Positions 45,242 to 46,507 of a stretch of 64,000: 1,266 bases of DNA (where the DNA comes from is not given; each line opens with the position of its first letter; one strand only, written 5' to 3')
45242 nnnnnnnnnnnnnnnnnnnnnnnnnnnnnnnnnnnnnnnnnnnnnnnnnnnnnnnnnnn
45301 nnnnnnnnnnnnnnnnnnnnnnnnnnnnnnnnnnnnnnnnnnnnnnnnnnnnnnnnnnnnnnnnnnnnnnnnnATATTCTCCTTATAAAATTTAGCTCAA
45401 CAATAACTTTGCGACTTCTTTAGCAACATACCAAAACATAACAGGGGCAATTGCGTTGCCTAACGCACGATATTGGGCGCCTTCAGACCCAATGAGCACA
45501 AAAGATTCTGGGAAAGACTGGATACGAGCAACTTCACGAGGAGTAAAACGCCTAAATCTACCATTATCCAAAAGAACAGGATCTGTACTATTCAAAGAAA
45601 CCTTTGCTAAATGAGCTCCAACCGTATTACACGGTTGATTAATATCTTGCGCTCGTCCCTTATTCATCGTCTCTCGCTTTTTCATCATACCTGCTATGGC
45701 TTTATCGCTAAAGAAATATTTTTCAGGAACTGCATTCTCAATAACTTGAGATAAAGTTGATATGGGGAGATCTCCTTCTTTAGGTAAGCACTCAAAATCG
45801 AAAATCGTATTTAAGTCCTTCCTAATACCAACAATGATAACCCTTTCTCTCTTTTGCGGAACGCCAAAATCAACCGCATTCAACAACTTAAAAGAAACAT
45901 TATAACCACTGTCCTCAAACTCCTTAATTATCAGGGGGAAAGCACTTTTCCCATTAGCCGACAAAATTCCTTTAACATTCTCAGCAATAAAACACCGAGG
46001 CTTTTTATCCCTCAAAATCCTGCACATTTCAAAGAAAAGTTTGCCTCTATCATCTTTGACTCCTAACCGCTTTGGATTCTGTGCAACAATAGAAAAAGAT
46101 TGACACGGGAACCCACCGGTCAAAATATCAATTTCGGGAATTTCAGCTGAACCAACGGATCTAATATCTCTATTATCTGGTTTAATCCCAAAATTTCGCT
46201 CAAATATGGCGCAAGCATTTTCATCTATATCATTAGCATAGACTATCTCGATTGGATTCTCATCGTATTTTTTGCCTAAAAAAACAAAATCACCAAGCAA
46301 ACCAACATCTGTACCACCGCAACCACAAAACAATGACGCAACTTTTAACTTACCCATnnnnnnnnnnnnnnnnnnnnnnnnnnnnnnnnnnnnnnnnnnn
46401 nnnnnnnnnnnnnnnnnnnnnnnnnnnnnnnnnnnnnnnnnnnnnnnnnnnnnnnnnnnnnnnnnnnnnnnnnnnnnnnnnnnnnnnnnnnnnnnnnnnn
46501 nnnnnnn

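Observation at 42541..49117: Five-gene low-GC defence operon (HTH, M, R, M, PHP-ATPase) nested inside the GC-rich element next to its putative origin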

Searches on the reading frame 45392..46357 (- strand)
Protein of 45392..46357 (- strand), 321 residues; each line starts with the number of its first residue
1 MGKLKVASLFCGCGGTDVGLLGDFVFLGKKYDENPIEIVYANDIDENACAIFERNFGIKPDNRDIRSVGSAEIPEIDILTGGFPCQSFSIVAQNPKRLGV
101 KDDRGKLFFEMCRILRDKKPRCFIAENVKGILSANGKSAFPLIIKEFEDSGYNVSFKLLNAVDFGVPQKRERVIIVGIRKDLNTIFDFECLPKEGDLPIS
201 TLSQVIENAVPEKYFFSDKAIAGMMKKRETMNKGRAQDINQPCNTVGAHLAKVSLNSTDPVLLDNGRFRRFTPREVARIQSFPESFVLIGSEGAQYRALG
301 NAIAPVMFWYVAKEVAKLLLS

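Call 3: search_protein_families(library=pfam, proteins=[window:45392-46357:-], max_evalue=0.01)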
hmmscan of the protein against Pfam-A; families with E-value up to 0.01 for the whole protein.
window:45392-46357:- (321 aa): 1 family
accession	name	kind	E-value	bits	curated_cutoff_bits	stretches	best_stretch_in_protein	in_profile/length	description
PF00145.23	DNA_methylase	-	1.9e-73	248.1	22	1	5-315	2-322/324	C-5 cytosine-specific DNA methylase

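Call 4: search_protein_families(library=padloc, proteins=[window:45392-46357:-], max_evalue=0.01)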
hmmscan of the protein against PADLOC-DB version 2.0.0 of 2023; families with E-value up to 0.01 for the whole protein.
window:45392-46357:- (321 aa): 66 families (the best 25 are shown)
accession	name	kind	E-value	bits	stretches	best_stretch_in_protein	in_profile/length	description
PDLC03378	MTase_II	-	9.8e-81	269.7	1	3-319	2-330/344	Type II methyltransferase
PDLC03272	MTase_II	-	5.6e-79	264.2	1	2-319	73-390/407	Type II methyltransferase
PDLC00027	DruM2|DruM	-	1e-55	187.6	2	3-260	11-262/361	DNA cytosine methylase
PDLC00031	DruM2|DruM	-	2.1e-54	183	2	3-261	11-263/361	DNA cytosine methylase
PDLC03234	MTase_II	-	2.2e-54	183.2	2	4-187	5-183/375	Type II methyltransferase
PDLC00026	DruM2|DruM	-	2.8e-54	182.9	1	3-319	4-318/336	DNA cytosine methylase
PDLC00033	DruM2|DruM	-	3.6e-52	175.9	2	4-183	22-195/368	DNA cytosine methylase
PDLC03731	oMTase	-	2.2e-51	172.9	1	6-319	16-321/326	orphan methyltransferase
PDLC03326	MTase_II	-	3.4e-51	172.7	2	3-184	4-181/412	Type II methyltransferase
PDLC02653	DrmMII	-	1.4e-50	170.1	1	5-319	6-313/333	DrmMII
PDLC03361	MTase_II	-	3.4e-45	152.7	1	32-317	104-435/455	Type II methyltransferase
PDLC02649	DrmMII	-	6.4e-45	151.9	2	70-192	110-234/422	DrmMII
PDLC03307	MTase_II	-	2.2e-42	143.6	3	145-188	156-199/382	Type II methyltransferase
PDLC02656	DrmMII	-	9.5e-42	141.4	2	2-208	3-231/491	DrmMII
PDLC03242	MTase_II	-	3.4e-40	136.2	1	4-317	101-397/409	Type II methyltransferase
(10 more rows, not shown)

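Call 5: search_protein_families(library=ncbifam, proteins=[window:45392-46357:-], max_evalue=0.01)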
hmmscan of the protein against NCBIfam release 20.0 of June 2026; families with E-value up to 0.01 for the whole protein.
window:45392-46357:- (321 aa): 2 families
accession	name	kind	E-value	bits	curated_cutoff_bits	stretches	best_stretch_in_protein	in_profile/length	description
TIGR00675.1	dcm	superfamily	8.4e-80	268.9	100.65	1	6-314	1-328/329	DNA (cytosine-5-)-methyltransferase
NF007772.0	PRK10458.1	subfamily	8.3e-26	90.6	710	1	69-219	163-329/472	DNA cytosine methylase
